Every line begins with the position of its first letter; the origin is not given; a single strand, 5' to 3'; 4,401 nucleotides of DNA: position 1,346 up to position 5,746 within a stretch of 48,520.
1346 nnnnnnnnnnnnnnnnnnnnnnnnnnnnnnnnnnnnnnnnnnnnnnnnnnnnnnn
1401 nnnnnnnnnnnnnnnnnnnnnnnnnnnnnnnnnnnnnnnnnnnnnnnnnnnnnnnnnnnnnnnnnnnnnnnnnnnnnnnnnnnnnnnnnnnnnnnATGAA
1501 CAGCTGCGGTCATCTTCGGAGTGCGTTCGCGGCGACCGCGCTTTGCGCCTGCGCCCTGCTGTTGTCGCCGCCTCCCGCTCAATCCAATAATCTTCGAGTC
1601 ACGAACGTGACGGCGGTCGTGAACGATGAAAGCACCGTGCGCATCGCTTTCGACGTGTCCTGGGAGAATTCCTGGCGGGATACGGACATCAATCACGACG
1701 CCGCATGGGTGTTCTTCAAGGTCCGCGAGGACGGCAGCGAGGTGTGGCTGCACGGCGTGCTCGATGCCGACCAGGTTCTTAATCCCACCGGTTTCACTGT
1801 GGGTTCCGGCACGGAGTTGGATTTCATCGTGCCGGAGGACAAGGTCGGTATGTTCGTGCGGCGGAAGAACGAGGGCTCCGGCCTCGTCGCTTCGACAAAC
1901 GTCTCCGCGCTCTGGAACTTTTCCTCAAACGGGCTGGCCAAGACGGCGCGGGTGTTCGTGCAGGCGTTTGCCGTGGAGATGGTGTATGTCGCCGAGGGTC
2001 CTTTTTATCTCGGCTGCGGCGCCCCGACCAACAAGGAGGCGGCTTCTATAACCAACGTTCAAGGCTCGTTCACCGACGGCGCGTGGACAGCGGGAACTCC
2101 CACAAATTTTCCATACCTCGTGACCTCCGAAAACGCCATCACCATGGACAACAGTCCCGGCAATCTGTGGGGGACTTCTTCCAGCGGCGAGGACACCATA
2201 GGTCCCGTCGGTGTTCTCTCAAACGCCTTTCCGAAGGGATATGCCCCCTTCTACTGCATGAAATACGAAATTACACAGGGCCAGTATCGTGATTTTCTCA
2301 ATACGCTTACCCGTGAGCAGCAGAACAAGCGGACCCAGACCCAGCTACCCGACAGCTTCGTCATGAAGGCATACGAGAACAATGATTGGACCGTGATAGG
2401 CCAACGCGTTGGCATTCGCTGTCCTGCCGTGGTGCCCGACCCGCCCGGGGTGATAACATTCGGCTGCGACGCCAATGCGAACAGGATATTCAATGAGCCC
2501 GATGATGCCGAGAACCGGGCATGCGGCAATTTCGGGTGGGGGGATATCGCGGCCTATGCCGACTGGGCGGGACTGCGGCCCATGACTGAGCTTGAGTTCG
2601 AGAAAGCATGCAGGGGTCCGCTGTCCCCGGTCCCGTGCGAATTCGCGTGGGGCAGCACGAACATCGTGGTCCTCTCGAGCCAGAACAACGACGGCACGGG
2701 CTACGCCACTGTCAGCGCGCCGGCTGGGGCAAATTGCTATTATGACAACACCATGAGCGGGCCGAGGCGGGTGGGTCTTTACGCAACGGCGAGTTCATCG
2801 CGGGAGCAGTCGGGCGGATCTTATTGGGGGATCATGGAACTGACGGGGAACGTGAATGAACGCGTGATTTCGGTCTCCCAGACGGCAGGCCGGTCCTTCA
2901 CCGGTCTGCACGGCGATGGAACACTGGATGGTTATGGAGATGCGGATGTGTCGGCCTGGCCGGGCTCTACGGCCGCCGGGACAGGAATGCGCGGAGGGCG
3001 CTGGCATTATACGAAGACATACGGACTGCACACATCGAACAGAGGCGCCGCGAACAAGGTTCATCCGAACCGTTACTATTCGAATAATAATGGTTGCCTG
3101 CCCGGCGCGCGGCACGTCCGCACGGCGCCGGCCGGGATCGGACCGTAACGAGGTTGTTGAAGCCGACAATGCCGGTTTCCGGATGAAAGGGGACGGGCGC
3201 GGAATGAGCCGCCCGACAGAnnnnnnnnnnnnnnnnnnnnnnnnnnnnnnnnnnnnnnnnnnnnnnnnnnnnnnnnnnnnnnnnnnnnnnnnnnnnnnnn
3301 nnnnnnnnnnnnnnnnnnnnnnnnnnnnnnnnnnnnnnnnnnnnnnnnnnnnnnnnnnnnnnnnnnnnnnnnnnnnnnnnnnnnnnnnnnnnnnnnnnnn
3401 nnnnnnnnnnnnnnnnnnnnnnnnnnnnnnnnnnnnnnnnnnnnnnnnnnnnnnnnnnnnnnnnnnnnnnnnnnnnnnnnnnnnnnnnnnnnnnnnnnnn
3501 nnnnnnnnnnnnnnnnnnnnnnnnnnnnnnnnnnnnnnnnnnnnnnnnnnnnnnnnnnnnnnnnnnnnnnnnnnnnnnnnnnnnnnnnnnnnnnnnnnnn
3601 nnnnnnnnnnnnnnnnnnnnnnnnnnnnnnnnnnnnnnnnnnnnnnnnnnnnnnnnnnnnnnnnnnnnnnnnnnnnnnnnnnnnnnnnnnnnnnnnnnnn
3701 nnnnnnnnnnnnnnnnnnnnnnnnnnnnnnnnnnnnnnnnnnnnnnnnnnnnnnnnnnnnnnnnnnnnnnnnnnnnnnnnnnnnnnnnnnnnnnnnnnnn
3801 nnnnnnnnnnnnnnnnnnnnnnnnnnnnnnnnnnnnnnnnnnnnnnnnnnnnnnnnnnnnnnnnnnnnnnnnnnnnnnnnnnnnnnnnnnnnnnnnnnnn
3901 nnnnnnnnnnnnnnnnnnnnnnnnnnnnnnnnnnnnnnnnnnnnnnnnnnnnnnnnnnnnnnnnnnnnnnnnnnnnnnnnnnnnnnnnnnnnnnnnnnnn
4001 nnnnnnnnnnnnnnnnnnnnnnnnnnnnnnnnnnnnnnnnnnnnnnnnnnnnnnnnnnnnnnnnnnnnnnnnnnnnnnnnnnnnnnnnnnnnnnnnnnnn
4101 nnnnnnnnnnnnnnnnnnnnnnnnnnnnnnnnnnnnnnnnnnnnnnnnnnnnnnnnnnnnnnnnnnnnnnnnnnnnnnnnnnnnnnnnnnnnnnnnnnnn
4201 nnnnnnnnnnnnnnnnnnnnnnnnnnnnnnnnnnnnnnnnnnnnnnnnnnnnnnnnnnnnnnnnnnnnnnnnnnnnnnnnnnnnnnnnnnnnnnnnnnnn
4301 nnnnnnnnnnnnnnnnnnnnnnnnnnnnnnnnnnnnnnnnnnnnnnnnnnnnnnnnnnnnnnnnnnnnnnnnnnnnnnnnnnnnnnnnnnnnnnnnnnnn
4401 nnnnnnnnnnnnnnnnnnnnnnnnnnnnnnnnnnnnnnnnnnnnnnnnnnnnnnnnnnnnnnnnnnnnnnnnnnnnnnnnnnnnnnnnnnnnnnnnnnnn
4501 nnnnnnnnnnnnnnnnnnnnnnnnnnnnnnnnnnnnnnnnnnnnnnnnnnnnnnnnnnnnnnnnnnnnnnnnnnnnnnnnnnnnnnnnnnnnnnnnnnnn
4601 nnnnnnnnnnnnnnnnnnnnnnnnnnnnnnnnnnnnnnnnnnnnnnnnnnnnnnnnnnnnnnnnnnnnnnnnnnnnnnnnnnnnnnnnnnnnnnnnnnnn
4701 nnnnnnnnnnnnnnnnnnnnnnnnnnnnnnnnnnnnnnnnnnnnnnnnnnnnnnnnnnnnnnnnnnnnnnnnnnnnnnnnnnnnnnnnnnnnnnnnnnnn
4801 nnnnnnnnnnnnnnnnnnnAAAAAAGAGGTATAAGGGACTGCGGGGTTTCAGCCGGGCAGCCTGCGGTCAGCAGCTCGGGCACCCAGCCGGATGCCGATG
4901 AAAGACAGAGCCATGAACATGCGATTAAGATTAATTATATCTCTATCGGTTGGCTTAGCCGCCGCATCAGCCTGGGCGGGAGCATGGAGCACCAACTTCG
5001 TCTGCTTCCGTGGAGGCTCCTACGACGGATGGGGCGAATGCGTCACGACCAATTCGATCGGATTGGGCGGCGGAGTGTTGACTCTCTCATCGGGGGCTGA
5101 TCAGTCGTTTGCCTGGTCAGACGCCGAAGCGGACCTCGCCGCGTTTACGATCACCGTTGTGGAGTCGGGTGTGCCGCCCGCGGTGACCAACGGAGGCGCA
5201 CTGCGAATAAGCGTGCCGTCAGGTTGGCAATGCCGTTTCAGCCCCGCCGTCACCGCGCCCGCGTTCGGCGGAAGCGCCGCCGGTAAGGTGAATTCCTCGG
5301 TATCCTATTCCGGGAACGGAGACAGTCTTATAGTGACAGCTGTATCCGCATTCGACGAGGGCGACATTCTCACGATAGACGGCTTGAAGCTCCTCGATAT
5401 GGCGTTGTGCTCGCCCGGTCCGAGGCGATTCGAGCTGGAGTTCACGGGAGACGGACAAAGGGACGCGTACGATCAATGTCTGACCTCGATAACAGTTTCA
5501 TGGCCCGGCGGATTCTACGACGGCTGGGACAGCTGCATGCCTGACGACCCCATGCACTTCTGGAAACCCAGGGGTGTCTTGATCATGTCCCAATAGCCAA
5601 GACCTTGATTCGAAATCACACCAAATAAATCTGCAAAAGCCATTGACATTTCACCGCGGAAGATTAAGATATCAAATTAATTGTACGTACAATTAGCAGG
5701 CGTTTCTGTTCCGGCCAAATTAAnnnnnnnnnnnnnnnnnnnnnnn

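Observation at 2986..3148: FGE-fold domains lack the catalytic Cys pair and there is no sulfatase gene in 48 kb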

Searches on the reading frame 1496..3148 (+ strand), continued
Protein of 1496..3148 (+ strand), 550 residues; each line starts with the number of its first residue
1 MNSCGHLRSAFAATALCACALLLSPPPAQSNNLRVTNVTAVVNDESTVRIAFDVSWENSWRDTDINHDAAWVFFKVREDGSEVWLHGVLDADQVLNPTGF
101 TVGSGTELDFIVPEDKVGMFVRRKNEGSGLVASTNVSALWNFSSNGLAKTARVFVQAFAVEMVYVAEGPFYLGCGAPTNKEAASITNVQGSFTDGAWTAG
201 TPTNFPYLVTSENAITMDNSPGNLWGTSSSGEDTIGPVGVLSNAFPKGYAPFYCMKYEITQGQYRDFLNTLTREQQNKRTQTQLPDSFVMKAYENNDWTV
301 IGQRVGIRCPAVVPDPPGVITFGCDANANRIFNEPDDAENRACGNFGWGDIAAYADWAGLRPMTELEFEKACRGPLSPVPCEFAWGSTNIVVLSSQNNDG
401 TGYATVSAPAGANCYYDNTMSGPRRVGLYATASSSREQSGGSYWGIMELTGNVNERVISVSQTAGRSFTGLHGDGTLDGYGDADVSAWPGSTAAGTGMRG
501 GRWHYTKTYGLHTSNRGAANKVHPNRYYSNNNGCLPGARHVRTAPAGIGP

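Call 81: search_protein_families(library=ncbifam, proteins=[L065:11613-12749:+, L072:1655-2986:+, L062:2050-3702:+, L077:11695-12561:+, L043:13100-14215:+, L069:2807-3238:+, L045:11443-11892:+, L016:2830-5226:+, L030:4306-6186:+, L014:7710-9374:+], max_evalue=0.01)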
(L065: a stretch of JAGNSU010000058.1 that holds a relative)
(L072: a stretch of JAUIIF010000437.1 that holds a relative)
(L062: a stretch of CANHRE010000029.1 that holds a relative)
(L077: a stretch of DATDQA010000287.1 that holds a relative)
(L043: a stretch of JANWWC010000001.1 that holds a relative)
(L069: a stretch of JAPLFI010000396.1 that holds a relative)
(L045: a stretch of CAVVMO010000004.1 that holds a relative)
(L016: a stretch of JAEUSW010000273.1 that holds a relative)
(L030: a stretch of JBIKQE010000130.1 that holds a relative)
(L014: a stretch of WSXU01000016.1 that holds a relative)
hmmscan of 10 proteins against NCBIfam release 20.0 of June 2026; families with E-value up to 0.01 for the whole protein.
L065:11613-12749:+ (379 aa): 0 families

L072:1655-2986:+ (444 aa): 1 family
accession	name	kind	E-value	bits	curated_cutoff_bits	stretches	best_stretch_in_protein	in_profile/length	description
TIGR04183.1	Por_Secre_tail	domain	1.9e-06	27.8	23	1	364-440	1-70/72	T9SS type A sorting domain-containing protein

L062:2050-3702:+ (551 aa): 1 family
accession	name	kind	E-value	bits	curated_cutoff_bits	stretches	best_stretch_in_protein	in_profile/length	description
TIGR04183.1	Por_Secre_tail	domain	0.0001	22.2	23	1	480-548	4-71/72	T9SS type A sorting domain-containing protein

L077:11695-12561:+ (289 aa): 0 families

L043:13100-14215:+ (372 aa): 2 families
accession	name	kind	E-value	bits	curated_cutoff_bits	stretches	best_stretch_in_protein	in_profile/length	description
TIGR04183.1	Por_Secre_tail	domain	4.6e-11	42.5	23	1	303-371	1-72/72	T9SS type A sorting domain-containing protein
NF038113.1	T9SSA_dep_M36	equivalog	1.3e-05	23.6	885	1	292-370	784-868/869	T9SS-dependent M36 family metallopeptidase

L069:2807-3238:+ (144 aa): 4 families
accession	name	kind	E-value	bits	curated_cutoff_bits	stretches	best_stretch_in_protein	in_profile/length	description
TIGR04183.1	Por_Secre_tail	domain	1.2e-10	41.2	23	1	66-139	2-68/72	T9SS type A sorting domain-containing protein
NF052323.1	T9SSA_dep_M6i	equivalog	7.3e-10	37.4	600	1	64-135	959-1029/1043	T9SS-dependent M6-like inactivated metalloprotease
NF038113.1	T9SSA_dep_M36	equivalog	2.7e-08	32.5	885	1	61-141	791-867/869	T9SS-dependent M36 family metallopeptidase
NF033707.1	T9SS_sortase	equivalog_domain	0.00052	17.7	420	1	63-134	999-1080/1095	type IX secretion system sortase PorU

L045:11443-11892:+ (150 aa): 3 families
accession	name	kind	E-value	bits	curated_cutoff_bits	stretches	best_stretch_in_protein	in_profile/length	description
TIGR04183.1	Por_Secre_tail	domain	4.4e-13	49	23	1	73-148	3-71/72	T9SS type A sorting domain-containing protein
NF038113.1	T9SSA_dep_M36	equivalog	4.2e-09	35.1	885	1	70-148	794-868/869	T9SS-dependent M36 family metallopeptidase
NF052323.1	T9SSA_dep_M6i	equivalog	1.5e-07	29.8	600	1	71-143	960-1032/1043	T9SS-dependent M6-like inactivated metalloprotease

L016:2830-5226:+ (799 aa): 0 families

L030:4306-6186:+ (627 aa): 2 families
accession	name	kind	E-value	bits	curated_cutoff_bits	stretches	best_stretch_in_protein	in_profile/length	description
TIGR04183.1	Por_Secre_tail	domain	5.7e-09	35.8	23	1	549-626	2-72/72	T9SS type A sorting domain-containing protein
NF038113.1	T9SSA_dep_M36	equivalog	1.1e-08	33.7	885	1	543-619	790-862/869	T9SS-dependent M36 family metallopeptidase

L014:7710-9374:+ (555 aa): 3 families
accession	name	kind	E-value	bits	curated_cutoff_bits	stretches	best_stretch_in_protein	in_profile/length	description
TIGR04183.1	Por_Secre_tail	domain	3e-09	36.7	23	1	490-555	9-72/72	T9SS type A sorting domain-containing protein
NF052644.1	T9SS_DNase_Rie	equivalog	0.00026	20.4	260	0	501-553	199-249/251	T9SS-dependent surface endonuclease, AS87_RS02955 family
NF038113.1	T9SSA_dep_M36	equivalog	0.0012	17.1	885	1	496-555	810-869/869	T9SS-dependent M36 family metallopeptidase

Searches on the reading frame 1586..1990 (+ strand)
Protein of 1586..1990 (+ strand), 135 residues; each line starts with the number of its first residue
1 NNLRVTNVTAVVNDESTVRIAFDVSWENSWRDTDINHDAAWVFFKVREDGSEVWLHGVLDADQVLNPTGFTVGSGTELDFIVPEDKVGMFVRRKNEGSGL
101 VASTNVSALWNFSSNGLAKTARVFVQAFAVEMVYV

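Call 89: find_homologous_proteins(query=window:1586-1990:+, max_evalue=0.001)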
Query window:1586-1990:+ (135 aa): 13 proteins with E <= 0.001 among 24 candidates.
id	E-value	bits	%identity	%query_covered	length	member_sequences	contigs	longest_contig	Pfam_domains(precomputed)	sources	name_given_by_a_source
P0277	1.0e-32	131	46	100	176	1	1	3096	-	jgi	jgi:hypothetical protein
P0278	2.6e-31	126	49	100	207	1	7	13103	-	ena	-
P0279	1.6e-30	124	47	99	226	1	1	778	-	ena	-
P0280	1.6e-30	124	47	100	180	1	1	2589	-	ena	-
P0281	1.6e-20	92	45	81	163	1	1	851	-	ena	-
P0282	1.5e-17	82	47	66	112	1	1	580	-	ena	-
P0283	1.6e-16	79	41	100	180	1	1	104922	-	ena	-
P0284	2.3e-15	75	58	46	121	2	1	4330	-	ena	-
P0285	7.2e-15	73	36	100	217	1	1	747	-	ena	-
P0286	2.2e-12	65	52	47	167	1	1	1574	-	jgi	-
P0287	3.1e-12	65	60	39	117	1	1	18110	-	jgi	jgi:hypothetical protein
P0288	2.3e-7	49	55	37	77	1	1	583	-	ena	-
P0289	3.8e-7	48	62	33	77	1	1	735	-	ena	-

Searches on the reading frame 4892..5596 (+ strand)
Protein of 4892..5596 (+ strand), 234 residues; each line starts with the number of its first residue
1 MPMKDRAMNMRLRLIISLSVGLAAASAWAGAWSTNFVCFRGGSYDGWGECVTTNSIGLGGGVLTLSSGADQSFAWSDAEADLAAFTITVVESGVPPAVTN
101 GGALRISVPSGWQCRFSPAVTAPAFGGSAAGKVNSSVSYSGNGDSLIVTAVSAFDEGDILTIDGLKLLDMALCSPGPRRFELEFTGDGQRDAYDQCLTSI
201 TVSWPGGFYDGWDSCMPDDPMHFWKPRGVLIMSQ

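Call 5: search_protein_families(library=pfam, proteins=[window:4892-5596:+], max_evalue=0.1)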
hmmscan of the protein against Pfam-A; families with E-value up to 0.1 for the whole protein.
window:4892-5596:+ (234 aa): 0 families

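Call 6: search_protein_families(library=ncbifam, proteins=[window:4892-5596:+], max_evalue=0.1)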
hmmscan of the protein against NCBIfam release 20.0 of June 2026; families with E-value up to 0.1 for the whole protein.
window:4892-5596:+ (234 aa): 0 families

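Call 44: find_homologous_proteins(query=window:4892-5596:+, max_evalue=0.001)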
Query window:4892-5596:+ (234 aa): 6 proteins with E <= 0.001 among 2296 candidates.
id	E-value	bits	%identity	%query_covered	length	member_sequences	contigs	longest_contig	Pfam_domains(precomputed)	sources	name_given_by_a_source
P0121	1.3e-152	524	100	99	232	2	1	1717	-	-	-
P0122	7.6e-89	316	50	89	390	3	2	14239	-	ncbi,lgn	-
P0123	4.1e-78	280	54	97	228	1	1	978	-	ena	-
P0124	7.8e-40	155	43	88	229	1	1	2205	-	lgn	-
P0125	6.7e-38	149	45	82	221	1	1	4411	-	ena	-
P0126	1.4e-36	144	44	82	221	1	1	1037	-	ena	-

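Call 53: search_protein_representatives(alignment_id=A4)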
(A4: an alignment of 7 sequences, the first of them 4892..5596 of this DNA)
Query: 7 sequences, 225 profile positions. Proteins with E-value up to 0.001 (for the whole library): 644; up to 1e-10: 411; up to 1e-30: 123. The best 150 are listed.
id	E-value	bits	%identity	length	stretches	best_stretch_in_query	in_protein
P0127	1.6e-224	757.2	-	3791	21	54-191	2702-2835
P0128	3.6e-212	716.8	-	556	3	1-209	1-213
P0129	7.5e-201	679.8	-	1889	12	56-179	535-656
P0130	1.4e-186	633.2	-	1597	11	51-191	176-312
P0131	4.0e-154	527.0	-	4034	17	61-187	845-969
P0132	1.5e-153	525.2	-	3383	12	54-180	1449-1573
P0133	5.9e-138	474.1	-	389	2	2-210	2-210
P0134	3.6e-136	468.3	-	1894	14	57-191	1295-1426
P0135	2.1e-127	439.6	-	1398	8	56-182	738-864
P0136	6.1e-121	418.5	-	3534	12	56-191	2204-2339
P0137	1.1e-119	414.3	-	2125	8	52-196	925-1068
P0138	7.7e-112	388.7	-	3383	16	62-187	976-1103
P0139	1.4e-108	378.0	-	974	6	56-191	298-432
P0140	5.3e-107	372.9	-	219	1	8-224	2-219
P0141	1.1e-106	371.8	-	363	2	33-223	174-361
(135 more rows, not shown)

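Call 55: search_protein_families(library=pfam, proteins=[P0127, P0129, P0128, P0139], max_evalue=0.001)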
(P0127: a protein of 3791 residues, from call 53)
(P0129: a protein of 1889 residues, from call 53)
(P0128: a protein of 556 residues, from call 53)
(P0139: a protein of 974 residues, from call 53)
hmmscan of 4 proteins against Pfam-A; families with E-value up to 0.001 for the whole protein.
P0127 (3791 aa): 6 families
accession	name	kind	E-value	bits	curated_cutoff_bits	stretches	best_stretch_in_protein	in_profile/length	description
PF22352.2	K319L-like_PKD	-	7.8e-67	221.7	27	6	3198-3276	2-84/84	K319L-like, PKD domain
PF18911.6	PKD_4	-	8.5e-27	93.5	27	2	3371-3456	1-85/85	PKD domain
PF21027.3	Sde0182_C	-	4.2e-15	56.5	27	0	3481-3504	1-24/83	Cellulose-binding protein Sde0182, C-terminal domain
PF02010.21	REJ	-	9.8e-05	21.6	25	0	3246-3317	48-127/452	REJ domain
PF00801.26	PKD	-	0.00014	22.3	23.5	0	3467-3535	2-65/80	PKD domain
PF07495.19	Y_Y_Y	-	0.00019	21.7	26.6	0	3618-3641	29-52/65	Y_Y_Y domain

P0129 (1889 aa): 2 families
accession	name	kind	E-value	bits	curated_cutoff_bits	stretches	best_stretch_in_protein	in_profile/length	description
PF21602.3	GldM_3rd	-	0.00016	22.3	25.2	0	570-636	17-79/82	GldM third domain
PF25092.1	SH3_KIN17_C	-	0.0004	21.2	27.9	0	182-199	38-55/57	KIN17 C-terminal SH3 domain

P0128 (556 aa): 1 family
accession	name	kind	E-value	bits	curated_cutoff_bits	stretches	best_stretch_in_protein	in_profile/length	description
PF02412.23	TSP_3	-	4e-05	23.6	25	0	340-356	13-29/36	Thrombospondin type 3 repeat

P0139 (974 aa): 0 families

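Call 70: predict_structure(alignment_id=A4)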
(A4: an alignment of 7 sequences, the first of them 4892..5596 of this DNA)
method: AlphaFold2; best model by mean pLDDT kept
length: 234 residues; sequences in the alignment: 7
mean_pLDDT: 59.5   pTM: 0.57
mean pLDDT of the five models: 59.5, 58.2, 54.0, 53.9, 49.3
residues with pLDDT >= 90: 27; 70-90: 65; 50-70: 51; < 50: 91
segments of 3 or more residues with pLDDT < 50: 1-3, 21-59, 187-234
pLDDT, mean of each block of 10 residues (from residue 1): 51 57 38 25 26 32 64 74 80 69 79 84 92 92 87 87 88 66 54 37 39 31 30 25
secondary structure, 60 per line:
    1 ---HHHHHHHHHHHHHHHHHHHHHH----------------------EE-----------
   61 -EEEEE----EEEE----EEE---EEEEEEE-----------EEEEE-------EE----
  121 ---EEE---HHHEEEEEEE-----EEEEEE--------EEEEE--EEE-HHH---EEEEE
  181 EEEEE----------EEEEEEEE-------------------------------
elements in order: H4-25 E62-66 E71-74 E79-81 E85-91 E103-107 E124-126 E133-139 E145-150 E159-163 E166-168 E176-185 E196-203

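Call 75: fold_search(model_id=the predicted structure, library=pdb)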
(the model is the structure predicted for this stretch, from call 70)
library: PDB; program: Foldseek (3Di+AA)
matches with E <= 10: 1128; with E <= 0.001: 3
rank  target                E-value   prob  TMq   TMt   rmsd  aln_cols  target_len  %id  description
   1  9ifr                  7.2e-04  1.00  0.34  0.56   5.2       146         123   16  CLIPPER domain from the Gram-negative fibrillar adhesin "B9T28_05395 (released 2025-11-26)
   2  8g0f_A                7.6e-04  1.00  0.34  0.18   5.8       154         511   10  Crystal structure of diphtheria toxin H223Q/H257Q double mutant (pH 5.5) (released 2023-07-05)
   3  5l7r_A                8.4e-04  0.99  0.28  0.14  13.1       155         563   12  Crystal structure of BvGH123 (released 2017-03-22)
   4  8xen_A                1.6e-03  1.00  0.34  0.11   6.0       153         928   10  Cryo-EM structure of integrin ITGAV/ITGB3 complex, conformation 4 (released 2024-12-18)
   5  5fqg_A                1.8e-03  0.99  0.27  0.13  12.0       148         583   14  The details of glycolipid glycan hydrolysis by the structural analysis of a family 123 glycoside hydrolase from Clostr (released 2016-03-30)
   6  5fqe_B                1.9e-03  0.98  0.26  0.13  12.4       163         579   13  The details of glycolipid glycan hydrolysis by the structural analysis of a family 123 glycoside hydrolase from Clostr (released 2016-03-30)
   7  6avu_A                2.5e-03  1.00  0.37  0.11   6.1       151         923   10  Human alpha-V beta-3 Integrin (open conformation) in complex with the therapeutic antibody LM609 (released 2017-11-01)
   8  8xez_A                2.5e-03  1.00  0.36  0.11   6.3       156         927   10  Cryo-EM structure of integrin ITGAV/ITGB3 complex, conformation 5 (released 2024-12-18)
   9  6avq_A                2.8e-03  1.00  0.35  0.10   8.1       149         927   11  The Therapeutic Antibody LM609 Selectively Inhibits Ligand Binding to Human alpha-V beta-3 Integrin via Steric Hindran (released 2017-11-01)
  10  1xdt_T                2.8e-03  1.00  0.34  0.18   5.9       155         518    8  COMPLEX OF DIPHTHERIA TOXIN AND HEPARIN-BINDING EPIDERMAL GROWTH FACTOR (released 1998-02-25)
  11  4mmx_A                3.1e-03  1.00  0.36  0.11   5.7       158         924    8  Integrin AlphaVBeta3 ectodomain bound to the tenth domain of Fibronectin (released 2014-03-26)
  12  1amx                  3.1e-03  0.99  0.29  0.40   7.1       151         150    7  COLLAGEN-BINDING DOMAIN FROM A STAPHYLOCOCCUS AUREUS ADHESIN (released 1998-06-24)
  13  6avr_A                3.4e-03  1.00  0.36  0.11   6.1       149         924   10  Human alpha-V beta-3 Integrin (intermediate conformation) in complex with the therapeutic antibody LM609 (released 2017-11-01)
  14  5fqf_A                3.6e-03  0.95  0.25  0.12  11.9       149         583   13  The details of glycolipid glycan hydrolysis by the structural analysis of a family 123 glycoside hydrolase from Clostr (released 2016-03-30)
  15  5fqe_A                3.6e-03  0.93  0.25  0.13  12.5       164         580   12  The details of glycolipid glycan hydrolysis by the structural analysis of a family 123 glycoside hydrolase from Clostr (released 2016-03-30)
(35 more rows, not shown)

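Call 90: find_related_loci(query=A4, collection=metagenome_contigs, flank=6000)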
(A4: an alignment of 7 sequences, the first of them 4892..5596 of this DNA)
Query A4 (234 aa) in metagenome_contigs; peptide patterns used: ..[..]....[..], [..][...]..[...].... (x = any residue, [..] = any of these).
192 stretches matched a pattern; 14 encode a relative of the query (tblastn E <= 1e-3); 14 distinct loci.
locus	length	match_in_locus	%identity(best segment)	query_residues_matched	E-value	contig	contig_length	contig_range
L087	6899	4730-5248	49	39-215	1e-49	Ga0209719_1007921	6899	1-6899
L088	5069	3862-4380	49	39-215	9e-50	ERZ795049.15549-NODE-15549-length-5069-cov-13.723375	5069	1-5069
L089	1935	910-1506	44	3-213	4e-49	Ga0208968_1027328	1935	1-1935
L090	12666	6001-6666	40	8-231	2e-48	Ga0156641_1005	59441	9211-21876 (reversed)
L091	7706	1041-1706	42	8-232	2e-48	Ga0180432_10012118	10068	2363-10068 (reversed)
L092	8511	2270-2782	50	39-213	2e-47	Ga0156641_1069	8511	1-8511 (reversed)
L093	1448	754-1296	46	41-232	9e-47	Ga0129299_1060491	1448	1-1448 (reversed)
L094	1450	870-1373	43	41-213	6e-39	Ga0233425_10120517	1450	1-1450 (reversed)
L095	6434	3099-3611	42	39-213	1e-37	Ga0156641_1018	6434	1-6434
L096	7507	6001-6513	42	39-213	2e-37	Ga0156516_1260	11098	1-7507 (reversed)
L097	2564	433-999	41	39-231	2e-37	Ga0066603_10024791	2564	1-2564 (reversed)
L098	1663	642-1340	30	1-232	1e-19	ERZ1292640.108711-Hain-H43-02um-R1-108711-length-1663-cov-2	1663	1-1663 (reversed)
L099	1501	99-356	39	146-231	1e-14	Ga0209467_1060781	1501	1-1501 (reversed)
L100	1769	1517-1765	38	1-87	2e-12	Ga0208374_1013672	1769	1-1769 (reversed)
